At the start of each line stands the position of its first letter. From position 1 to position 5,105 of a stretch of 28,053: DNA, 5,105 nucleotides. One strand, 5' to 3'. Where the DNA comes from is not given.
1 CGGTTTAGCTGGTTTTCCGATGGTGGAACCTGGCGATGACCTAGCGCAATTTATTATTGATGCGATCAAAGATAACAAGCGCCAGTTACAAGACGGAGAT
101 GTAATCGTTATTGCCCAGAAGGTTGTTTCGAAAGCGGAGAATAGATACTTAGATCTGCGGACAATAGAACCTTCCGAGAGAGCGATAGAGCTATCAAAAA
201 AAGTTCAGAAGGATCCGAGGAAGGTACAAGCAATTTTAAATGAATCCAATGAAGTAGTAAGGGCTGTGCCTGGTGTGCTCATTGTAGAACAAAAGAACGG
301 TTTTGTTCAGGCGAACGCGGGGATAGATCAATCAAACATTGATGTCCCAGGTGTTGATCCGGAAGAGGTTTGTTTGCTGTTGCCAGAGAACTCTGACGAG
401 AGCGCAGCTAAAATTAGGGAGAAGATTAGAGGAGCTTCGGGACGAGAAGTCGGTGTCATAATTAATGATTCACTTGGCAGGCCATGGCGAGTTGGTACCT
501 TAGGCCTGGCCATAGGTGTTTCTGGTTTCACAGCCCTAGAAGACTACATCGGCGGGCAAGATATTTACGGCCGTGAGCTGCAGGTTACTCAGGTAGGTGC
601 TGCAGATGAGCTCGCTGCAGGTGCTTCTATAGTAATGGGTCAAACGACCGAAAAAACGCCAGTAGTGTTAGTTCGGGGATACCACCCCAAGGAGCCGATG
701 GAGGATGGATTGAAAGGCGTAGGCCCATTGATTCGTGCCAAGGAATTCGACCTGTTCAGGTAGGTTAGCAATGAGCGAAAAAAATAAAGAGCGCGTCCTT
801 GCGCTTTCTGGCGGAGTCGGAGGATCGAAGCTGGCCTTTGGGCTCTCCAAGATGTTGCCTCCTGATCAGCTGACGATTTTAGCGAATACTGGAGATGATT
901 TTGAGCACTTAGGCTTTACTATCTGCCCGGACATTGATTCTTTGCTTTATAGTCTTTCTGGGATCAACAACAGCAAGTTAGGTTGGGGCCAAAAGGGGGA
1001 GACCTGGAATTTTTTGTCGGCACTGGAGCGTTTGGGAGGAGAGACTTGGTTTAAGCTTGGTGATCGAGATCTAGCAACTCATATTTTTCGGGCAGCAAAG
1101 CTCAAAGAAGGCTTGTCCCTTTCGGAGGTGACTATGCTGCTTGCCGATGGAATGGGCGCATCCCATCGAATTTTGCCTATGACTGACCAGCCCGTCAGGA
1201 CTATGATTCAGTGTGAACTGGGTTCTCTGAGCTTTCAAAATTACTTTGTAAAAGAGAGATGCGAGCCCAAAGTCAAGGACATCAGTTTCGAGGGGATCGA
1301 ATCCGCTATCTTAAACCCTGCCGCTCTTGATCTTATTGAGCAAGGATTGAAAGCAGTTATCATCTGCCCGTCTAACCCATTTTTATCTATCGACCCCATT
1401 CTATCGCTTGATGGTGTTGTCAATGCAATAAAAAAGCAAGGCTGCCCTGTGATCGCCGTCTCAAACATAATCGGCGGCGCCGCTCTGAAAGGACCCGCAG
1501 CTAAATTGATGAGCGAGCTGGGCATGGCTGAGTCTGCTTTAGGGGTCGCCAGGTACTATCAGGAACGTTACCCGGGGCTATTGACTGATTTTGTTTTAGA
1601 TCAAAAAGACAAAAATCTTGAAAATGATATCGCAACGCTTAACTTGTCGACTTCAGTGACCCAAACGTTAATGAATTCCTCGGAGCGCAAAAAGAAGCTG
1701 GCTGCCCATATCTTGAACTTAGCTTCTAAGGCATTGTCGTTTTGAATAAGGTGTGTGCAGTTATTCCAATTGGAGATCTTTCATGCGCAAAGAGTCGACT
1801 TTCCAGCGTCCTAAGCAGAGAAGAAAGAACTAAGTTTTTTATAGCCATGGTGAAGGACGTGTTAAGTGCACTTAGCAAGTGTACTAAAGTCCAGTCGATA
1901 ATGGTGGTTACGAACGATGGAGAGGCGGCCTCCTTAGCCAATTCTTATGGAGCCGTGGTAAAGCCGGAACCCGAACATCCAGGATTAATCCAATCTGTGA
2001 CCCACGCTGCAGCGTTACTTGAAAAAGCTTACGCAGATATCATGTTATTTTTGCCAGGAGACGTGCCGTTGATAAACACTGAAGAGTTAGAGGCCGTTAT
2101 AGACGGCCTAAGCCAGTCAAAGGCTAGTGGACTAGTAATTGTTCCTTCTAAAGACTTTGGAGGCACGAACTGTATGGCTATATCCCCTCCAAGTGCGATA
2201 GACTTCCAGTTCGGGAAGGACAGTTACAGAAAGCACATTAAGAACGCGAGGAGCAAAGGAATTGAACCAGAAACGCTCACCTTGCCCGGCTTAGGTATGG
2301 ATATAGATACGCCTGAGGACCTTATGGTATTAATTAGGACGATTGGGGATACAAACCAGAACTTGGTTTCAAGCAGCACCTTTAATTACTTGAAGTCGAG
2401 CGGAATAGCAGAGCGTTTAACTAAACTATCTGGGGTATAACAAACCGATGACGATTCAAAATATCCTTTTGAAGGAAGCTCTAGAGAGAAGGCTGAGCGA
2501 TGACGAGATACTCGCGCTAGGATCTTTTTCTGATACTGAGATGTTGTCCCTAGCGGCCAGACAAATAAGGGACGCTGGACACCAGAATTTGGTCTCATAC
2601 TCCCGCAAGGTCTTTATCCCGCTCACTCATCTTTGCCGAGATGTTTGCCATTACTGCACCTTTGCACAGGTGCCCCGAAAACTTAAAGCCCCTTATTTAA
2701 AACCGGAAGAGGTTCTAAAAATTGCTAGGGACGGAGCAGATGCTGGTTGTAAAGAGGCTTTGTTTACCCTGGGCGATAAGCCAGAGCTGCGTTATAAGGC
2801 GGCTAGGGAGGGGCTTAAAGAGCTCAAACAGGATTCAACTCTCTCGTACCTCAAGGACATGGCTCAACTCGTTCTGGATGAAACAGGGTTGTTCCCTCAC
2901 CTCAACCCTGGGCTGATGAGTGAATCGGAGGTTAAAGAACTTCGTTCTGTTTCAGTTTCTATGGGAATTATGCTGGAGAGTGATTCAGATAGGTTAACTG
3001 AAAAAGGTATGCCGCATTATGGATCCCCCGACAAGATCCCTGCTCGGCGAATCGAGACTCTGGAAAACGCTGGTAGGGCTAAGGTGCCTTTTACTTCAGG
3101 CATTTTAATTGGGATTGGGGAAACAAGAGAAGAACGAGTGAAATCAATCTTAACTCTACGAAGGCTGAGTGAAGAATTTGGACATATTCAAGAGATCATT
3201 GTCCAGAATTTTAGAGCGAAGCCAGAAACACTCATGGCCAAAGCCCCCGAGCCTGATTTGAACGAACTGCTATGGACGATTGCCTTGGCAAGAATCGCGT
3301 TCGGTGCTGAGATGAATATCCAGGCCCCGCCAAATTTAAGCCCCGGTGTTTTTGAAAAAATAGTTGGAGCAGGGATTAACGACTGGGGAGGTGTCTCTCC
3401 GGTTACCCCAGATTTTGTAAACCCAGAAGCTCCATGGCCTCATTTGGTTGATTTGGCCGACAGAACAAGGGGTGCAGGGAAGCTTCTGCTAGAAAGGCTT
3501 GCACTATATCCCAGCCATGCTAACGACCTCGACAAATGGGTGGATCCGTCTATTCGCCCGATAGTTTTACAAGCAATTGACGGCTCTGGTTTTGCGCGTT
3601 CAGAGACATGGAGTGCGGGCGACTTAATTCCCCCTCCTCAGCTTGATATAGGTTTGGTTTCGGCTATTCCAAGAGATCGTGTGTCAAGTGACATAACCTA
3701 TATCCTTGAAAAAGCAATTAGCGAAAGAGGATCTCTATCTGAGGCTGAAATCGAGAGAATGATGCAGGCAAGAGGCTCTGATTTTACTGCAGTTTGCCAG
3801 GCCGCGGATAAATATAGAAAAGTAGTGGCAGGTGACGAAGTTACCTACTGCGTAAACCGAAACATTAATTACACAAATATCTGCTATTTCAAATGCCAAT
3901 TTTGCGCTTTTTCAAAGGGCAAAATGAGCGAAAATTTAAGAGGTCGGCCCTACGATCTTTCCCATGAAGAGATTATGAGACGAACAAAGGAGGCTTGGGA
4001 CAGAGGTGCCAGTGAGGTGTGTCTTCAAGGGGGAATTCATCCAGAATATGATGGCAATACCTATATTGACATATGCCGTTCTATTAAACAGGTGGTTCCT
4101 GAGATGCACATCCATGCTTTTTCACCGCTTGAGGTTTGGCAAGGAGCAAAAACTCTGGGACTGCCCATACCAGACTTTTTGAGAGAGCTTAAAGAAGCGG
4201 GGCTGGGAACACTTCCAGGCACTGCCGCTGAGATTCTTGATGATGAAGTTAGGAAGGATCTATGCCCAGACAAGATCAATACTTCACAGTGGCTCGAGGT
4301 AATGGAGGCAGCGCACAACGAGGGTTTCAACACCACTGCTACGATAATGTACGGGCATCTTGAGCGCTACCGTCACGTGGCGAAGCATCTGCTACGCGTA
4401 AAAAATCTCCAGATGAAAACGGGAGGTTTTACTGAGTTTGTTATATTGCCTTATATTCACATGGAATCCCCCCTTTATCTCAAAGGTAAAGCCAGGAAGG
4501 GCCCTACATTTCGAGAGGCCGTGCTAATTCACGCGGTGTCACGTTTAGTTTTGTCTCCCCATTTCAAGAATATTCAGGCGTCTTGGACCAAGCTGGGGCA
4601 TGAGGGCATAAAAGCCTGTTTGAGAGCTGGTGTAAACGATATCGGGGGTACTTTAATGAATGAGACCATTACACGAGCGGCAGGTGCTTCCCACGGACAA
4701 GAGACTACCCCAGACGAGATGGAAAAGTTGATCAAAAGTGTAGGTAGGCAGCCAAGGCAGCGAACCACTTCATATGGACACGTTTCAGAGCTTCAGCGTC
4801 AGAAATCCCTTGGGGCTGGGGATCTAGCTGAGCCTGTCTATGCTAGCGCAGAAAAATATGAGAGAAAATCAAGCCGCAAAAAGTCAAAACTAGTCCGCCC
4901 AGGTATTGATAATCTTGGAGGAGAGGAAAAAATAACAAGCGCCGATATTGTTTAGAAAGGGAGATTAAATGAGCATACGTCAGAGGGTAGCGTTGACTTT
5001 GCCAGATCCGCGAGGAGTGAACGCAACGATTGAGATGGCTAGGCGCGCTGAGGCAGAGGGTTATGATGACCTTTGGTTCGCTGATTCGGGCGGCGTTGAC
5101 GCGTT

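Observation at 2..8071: Complete F420 biosynthesis operon with fused FbiC and three F420-type LLM enzymes in an apparent gammaproteobacterium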

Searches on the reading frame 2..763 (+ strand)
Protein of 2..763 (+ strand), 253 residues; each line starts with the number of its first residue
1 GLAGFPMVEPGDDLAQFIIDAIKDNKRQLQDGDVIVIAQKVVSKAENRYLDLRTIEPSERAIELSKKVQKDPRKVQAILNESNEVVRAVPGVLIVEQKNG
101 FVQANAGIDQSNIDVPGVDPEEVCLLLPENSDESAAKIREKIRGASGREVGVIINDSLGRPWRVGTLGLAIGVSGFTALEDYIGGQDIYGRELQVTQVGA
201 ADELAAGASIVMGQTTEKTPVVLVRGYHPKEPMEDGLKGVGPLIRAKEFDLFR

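Call 3: search_protein_families(library=ncbifam, proteins=[window:2-763:+])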
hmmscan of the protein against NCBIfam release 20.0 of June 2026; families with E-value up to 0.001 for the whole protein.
window:2-763:+ (253 aa): 4 families
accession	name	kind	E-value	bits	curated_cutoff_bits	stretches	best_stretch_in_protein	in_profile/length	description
TIGR01916.1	F420_cofE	equivalog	4.5e-80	268.6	180.65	1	2-253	6-244/244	coenzyme F420-0:L-glutamate ligase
NF009809.0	PRK13293.1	equivalog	2.4e-79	266.3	274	1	2-253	8-244/253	coenzyme F420-0:L-glutamate ligase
NF009810.0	PRK13294.1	equivalog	1.1e-58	199.3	304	1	2-253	18-243/449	coenzyme F420-0:L-glutamate ligase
TIGR04132.1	intra_fol_E_lig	hypoth_equivalog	1.3e-26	93.5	350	1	24-226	23-202/241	putative folate metabolism gamma-glutamate ligase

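Call 4: search_protein_families(library=pfam, proteins=[window:2-763:+])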
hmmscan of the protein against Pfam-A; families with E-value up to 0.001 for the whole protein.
window:2-763:+ (253 aa): 1 family
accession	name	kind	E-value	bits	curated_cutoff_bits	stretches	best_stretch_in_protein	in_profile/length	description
PF01996.21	F420_ligase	-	2.2e-77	259.9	25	1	5-226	4-218/218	F420-0:Gamma-glutamyl ligase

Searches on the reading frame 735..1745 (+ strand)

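Call 3: search_protein_families(library=ncbifam, proteins=[window:735-1745:+])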
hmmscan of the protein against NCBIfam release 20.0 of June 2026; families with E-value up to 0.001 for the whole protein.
window:735-1745:+ (336 aa): 2 families
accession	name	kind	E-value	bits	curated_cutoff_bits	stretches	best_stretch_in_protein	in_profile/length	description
TIGR01819.1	F420_cofD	equivalog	2.5e-82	276.2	257.45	1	22-326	2-299/301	2-phospho-L-lactate transferase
TIGR01826.1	CofD_related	subfamily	0.0007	19.1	196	1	141-247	112-215/310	uridine diphosphate-N-acetylglucosamine-binding protein YvcK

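Call 4: search_protein_families(library=pfam, proteins=[window:735-1745:+])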
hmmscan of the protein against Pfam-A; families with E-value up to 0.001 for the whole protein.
window:735-1745:+ (336 aa): 1 family
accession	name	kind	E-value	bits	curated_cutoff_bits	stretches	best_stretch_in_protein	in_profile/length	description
PF01933.23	CofD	-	2.2e-41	142.4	30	1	21-291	1-252/290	2-phospho-L-lactate transferase CofD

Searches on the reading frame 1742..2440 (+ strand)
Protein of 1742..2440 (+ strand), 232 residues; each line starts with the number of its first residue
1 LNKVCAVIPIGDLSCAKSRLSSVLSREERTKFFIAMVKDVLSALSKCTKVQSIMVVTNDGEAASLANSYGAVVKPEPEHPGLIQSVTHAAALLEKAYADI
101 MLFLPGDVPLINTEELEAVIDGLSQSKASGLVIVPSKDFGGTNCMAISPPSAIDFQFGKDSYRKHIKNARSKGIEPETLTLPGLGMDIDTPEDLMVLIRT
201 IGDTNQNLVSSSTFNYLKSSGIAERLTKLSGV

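Call 3: search_protein_families(library=ncbifam, proteins=[window:1742-2440:+])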
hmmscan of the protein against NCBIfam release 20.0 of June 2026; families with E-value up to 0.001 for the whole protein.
window:1742-2440:+ (232 aa): 12 families
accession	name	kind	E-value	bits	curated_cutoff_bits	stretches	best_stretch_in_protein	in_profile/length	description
TIGR03552.1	F420_cofC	equivalog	5.2e-48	163.3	105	1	6-201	2-191/196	2-phospho-L-lactate guanylyltransferase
TIGR04282.1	glyco_like_cofC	hypoth_equivalog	1.6e-09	37.8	134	1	15-194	12-189/189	TIGR04282 family arsenosugar biosynthesis glycosyltransferase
TIGR03310.1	matur_MocA_YgfJ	equivalog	8.8e-07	29.1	186.45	1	36-193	27-184/188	molybdenum cofactor cytidylyltransferase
NF003952.0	PRK05450.1-5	subfamily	5.2e-06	25.8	193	1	35-128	28-121/250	3-deoxy-manno-octulosonate cytidylyltransferase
NF045665.1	NTPtran_DVU1551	equivalog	7.9e-06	25.1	315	1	49-201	40-193/359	DVU_1551 family NTP transferase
NF009905.0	PRK13368.1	subfamily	8.4e-06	25.3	255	1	35-127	28-118/243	3-deoxy-manno-octulosonate cytidylyltransferase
NF003950.0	PRK05450.1-3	subfamily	1.6e-05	24.3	234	1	35-132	28-126/248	3-deoxy-manno-octulosonate cytidylyltransferase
NF001457.0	PRK00317.1-3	equivalog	3.3e-05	23.5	164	1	36-128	29-118/200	molybdenum cofactor guanylyltransferase MobA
NF010933.0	PRK14353.1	equivalog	4.2e-05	22.4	505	1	34-129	33-130/453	bifunctional UDP-N-acetylglucosamine diphosphorylase/glucosamine-1-phosphate N-acetyltransferase GlmU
TIGR01173.1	glmU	equivalog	0.00035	19.5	366.85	1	35-134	29-127/452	bifunctional UDP-N-acetylglucosamine diphosphorylase/glucosamine-1-phosphate N-acetyltransferase GlmU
NF010934.1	PRK14354.1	equivalog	0.00072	18.2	450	1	35-133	28-125/447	bifunctional UDP-N-acetylglucosamine diphosphorylase/glucosamine-1-phosphate N-acetyltransferase GlmU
NF010932.0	PRK14352.1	equivalog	0.00098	17.9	611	0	35-129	35-132/488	bifunctional UDP-N-acetylglucosamine diphosphorylase/glucosamine-1-phosphate N-acetyltransferase GlmU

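Call 4: search_protein_families(library=pfam, proteins=[window:1742-2440:+])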
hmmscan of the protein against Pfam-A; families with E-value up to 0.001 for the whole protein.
window:1742-2440:+ (232 aa): 3 families
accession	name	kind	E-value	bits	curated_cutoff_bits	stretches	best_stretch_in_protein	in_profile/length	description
PF01983.22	CofC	-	5.7e-27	94.8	22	1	5-201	2-186/217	Guanylyl transferase CofC like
PF12804.13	NTP_transf_3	-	1.7e-09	38.5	27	1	36-139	26-127/160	MobA-like NTP transferase domain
PF02348.25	CTP_transf_3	-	0.00052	20.3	22.6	1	36-128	26-119/217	Cytidylyltransferase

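Call 45: search_solved_structures(query=window:1742-2440:+, max_evalue=0.001, show_alignments=4)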
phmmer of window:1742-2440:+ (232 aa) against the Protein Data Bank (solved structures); distinct sequences matched with E-value up to 0.001: 3.
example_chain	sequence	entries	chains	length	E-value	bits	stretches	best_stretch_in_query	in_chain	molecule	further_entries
7p97_AAA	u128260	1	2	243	4e-24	88.9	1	4-207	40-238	3-phospho-D-glycerate guanylyltransferase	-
6bwg_A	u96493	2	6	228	1e-16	64.6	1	6-196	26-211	2-phospho-L-lactate guanylyltransferase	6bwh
2i5e_A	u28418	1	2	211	5.9e-11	45.8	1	2-198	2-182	Hypothetical protein MM_2497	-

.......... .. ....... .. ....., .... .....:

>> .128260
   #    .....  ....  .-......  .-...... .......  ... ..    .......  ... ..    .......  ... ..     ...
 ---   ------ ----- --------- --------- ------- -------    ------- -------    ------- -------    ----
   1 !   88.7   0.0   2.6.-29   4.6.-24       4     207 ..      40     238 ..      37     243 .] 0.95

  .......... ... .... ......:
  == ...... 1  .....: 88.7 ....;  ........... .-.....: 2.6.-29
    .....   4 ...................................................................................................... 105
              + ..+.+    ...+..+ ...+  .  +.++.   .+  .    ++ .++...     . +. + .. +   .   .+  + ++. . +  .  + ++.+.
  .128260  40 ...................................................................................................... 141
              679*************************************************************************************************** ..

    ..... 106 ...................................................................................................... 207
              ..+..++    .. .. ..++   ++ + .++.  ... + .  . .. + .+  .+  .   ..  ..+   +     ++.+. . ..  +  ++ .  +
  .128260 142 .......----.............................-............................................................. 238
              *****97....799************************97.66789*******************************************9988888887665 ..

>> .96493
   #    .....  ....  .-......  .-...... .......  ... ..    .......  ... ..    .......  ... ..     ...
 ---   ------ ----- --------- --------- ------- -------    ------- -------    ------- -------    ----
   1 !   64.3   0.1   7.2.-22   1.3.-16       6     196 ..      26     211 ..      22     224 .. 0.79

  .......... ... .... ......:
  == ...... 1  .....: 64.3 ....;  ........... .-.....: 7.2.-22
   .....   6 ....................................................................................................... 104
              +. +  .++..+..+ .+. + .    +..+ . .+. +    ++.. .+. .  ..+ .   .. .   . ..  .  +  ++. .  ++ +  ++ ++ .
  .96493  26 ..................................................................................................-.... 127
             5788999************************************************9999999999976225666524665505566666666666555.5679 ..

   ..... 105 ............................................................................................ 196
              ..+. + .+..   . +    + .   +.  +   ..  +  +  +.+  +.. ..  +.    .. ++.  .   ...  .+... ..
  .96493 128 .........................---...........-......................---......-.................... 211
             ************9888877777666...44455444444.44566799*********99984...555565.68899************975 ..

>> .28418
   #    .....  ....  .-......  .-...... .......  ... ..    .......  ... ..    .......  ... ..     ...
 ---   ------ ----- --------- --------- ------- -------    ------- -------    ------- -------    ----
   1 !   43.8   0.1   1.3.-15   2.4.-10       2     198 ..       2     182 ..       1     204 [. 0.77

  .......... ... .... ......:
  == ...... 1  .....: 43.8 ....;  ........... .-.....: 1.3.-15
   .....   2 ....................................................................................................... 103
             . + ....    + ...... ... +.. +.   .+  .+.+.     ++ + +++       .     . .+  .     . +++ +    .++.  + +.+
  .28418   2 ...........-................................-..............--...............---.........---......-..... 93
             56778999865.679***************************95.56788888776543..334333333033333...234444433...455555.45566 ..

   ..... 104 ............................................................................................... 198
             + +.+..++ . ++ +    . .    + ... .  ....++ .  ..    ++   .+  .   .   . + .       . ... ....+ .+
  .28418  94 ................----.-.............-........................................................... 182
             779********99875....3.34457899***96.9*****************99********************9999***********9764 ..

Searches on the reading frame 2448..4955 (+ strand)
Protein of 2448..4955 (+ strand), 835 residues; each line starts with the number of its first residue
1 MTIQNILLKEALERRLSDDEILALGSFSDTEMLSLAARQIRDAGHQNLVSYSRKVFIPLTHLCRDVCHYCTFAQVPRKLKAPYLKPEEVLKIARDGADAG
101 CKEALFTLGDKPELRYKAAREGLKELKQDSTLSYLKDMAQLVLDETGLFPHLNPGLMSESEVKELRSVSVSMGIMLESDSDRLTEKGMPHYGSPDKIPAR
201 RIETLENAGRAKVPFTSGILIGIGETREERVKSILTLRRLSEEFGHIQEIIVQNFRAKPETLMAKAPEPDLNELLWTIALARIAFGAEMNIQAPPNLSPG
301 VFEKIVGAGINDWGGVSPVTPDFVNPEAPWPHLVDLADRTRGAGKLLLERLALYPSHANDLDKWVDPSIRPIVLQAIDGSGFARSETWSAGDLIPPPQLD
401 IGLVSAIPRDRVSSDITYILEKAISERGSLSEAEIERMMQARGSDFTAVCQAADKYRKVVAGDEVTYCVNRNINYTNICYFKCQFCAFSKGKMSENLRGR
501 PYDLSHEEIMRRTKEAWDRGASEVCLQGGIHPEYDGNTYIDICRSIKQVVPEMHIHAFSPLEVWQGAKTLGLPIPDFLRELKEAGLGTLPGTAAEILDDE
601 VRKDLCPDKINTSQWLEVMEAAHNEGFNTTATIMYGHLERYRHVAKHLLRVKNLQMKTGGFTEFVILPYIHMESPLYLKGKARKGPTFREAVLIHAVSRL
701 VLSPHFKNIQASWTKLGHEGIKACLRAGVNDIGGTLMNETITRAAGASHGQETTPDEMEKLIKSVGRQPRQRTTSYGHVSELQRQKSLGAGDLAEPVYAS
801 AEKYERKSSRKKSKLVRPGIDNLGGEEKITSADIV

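Call 3: search_protein_families(library=ncbifam, proteins=[window:2448-4955:+])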
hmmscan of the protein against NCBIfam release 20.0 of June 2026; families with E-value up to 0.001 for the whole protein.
window:2448-4955:+ (835 aa): 22 families
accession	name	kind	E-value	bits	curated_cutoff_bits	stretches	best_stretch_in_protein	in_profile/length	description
NF006687.0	PRK09234.1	equivalog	0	1125.2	1018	2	27-398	44-423/849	bifunctional FO biosynthesis protein CofGH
TIGR03551.1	F420_cofH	equivalog_domain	1.6e-170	566.5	374.1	2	431-779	2-345/345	5-amino-6-(D-ribitylamino)uracil--L-tyrosine 4-hydroxyphenyl transferase CofH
TIGR03550.1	F420_cofG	equivalog_domain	1.4e-149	497.6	213.35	2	50-372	1-320/322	7,8-didemethyl-8-hydroxy-5-deazariboflavin synthase CofG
NF005609.0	PRK07360.1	equivalog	1.1e-145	485.2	426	3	417-782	9-371/374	7,8-didemethyl-8-hydroxy-5-deazariboflavin synthase subunit CofH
TIGR00423.1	TIGR00423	subfamily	2.2e-132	441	260.25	2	465-777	1-308/310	CofH family radical SAM protein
NF004884.0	PRK06245.1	equivalog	7.7e-128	426.1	209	2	42-374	4-329/340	7,8-didemethyl-8-hydroxy-5-deazariboflavin synthase subunit CofG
TIGR03699.1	menaquin_MqnC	equivalog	1.5e-119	398.9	428.1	2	430-778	3-341/342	cyclic dehypoxanthinyl futalosine synthase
TIGR03700.1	mena_SCO4494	equivalog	1.2e-103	346.7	434.55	2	429-778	10-350/351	aminofutalosine synthase MqnE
NF006277.0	PRK08445.1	equivalog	3.1e-81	272.9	576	2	442-777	14-343/348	dehypoxanthine futalosine cyclase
NF006276.0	PRK08444.1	equivalog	3.1e-79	266.6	560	2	430-779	13-350/353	aminofutalosine synthase MqnE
NF004580.0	PRK05926.1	equivalog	1.9e-55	188.6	583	1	414-770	13-363/370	hypothetical protein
TIGR00433.2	bioB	equivalog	1.7e-23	83.4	225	2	17-284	4-250/307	biotin synthase BioB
TIGR03910.1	pyrrolys_PylB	equivalog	5.1e-23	81.5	348.2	2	5-286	7-269/347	methylornithine synthase PylB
TIGR03956.1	rSAM_HydE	equivalog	4.3e-19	69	254.6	2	424-731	5-288/340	[FeFe] hydrogenase H-cluster radical SAM maturase HydE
TIGR03957.1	rSAM_HmdB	equivalog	5.1e-16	58.8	320.9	1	199-310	168-275/317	5,10-methenyltetrahydromethanopterin hydrogenase cofactor biosynthesis protein HmdB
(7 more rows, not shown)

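Call 4: search_protein_families(library=pfam, proteins=[window:2448-4955:+])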
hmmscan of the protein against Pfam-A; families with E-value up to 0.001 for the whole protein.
window:2448-4955:+ (835 aa): 2 families
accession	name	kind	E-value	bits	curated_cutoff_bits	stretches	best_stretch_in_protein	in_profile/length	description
PF04055.27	Radical_SAM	-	2.7e-38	132.2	29.5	2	473-648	1-163/166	Radical SAM superfamily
PF19288.4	CofH_C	-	3.6e-17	62.8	27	1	660-778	3-118/125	CofH/MqnC C-terminal region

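Call 11: find_related_loci(query=window:2448-4955:+, collection=genome_contigs, flank=10000)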
Query window:2448-4955:+ (835 aa) in genome_contigs; peptide patterns used: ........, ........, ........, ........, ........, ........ (x = any residue, [..] = any of these).
600 stretches matched a pattern (row limit reached: there are more); 583 encode a relative of the query (tblastn E <= 1e-3); the best 80 are kept; 80 distinct loci.
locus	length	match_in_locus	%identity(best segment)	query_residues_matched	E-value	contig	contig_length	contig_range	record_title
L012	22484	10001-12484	77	7-835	0e+0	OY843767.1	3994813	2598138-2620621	MAG: Pseudomonadales bacterium isolate b7de5728-8a04-444b-a201-01595008baed genome assembly, chromosome: 1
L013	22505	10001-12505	75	1-835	0e+0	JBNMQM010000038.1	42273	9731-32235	MAG: Candidatus Azotimanducaceae bacterium isolate 3300053697_49 Ga0535652_0000973, whole genome shotgun sequence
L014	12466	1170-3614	75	16-835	0e+0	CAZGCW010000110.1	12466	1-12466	MAG TPA_asm: uncultured Pseudomonadales bacterium isolate SRP077602_co3_36 genome assembly, contig: NODE_7820_length_124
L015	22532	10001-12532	73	7-835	0e+0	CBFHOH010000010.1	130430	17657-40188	MAG: Candidatus Azotimanducaceae bacterium isolate Co_bin_130_strict genome assembly, contig: Co_bin_130_strict_c10, who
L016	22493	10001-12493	72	7-835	0e+0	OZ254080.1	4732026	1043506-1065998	MAG: Pseudomonadales bacterium isolate 7f94601b-d47d-4f97-bff7-5e062582eddd genome assembly, chromosome: 1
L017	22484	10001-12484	72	3-835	0e+0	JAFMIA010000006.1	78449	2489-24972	MAG: Pseudomonadales bacterium isolate DEBay_Spr30G08_9 NODE_39_length_78449_cov_7.13685, whole genome shotgun sequence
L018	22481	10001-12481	72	5-835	0e+0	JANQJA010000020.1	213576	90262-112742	MAG: Pseudomonadales bacterium isolate PL25a_bin.10 k99_2646026, whole genome shotgun sequence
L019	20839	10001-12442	71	17-835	0e+0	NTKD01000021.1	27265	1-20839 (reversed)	MAG: OM182 bacterium MED-G24 OM182-clade-MED-G24-C21, whole genome shotgun sequence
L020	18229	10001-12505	69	3-835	0e+0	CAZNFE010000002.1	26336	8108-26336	MAG TPA_asm: uncultured Pseudomonadales bacterium isolate binchicken_co275_193 genome assembly, contig: NODE_2168_length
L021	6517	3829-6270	69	16-835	0e+0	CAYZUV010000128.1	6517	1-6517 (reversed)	MAG TPA_asm: uncultured Pseudomonadales bacterium isolate SRP134809_co1_114 genome assembly, contig: NODE_24008_length_6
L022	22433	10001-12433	68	17-835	0e+0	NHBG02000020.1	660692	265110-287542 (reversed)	MAG: Gammaproteobacteria bacterium TMED1 NHBG01000016.1, whole genome shotgun sequence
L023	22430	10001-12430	66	5-817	0e+0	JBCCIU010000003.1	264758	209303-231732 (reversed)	MAG: Pseudomonadota bacterium isolate P01_B01_bin.98 k141_873773_length_264758_cov_16.9074, whole genome shotgun sequenc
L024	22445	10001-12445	65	1-820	0e+0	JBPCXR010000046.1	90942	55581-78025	MAG: Pseudomonadales bacterium isolate MAG_seacave_11 S1Ck127_13187463, whole genome shotgun sequence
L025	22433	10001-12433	64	5-820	0e+0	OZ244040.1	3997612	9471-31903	MAG: Pseudomonadales bacterium isolate 00d0c908-70e7-49bf-9df5-6506a71f4a6f genome assembly, chromosome: 1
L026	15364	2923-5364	64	2-820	0e+0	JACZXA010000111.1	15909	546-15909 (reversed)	MAG: Proteobacteria bacterium isolate B22T1B10 B22T1B10_NODE1967, whole genome shotgun sequence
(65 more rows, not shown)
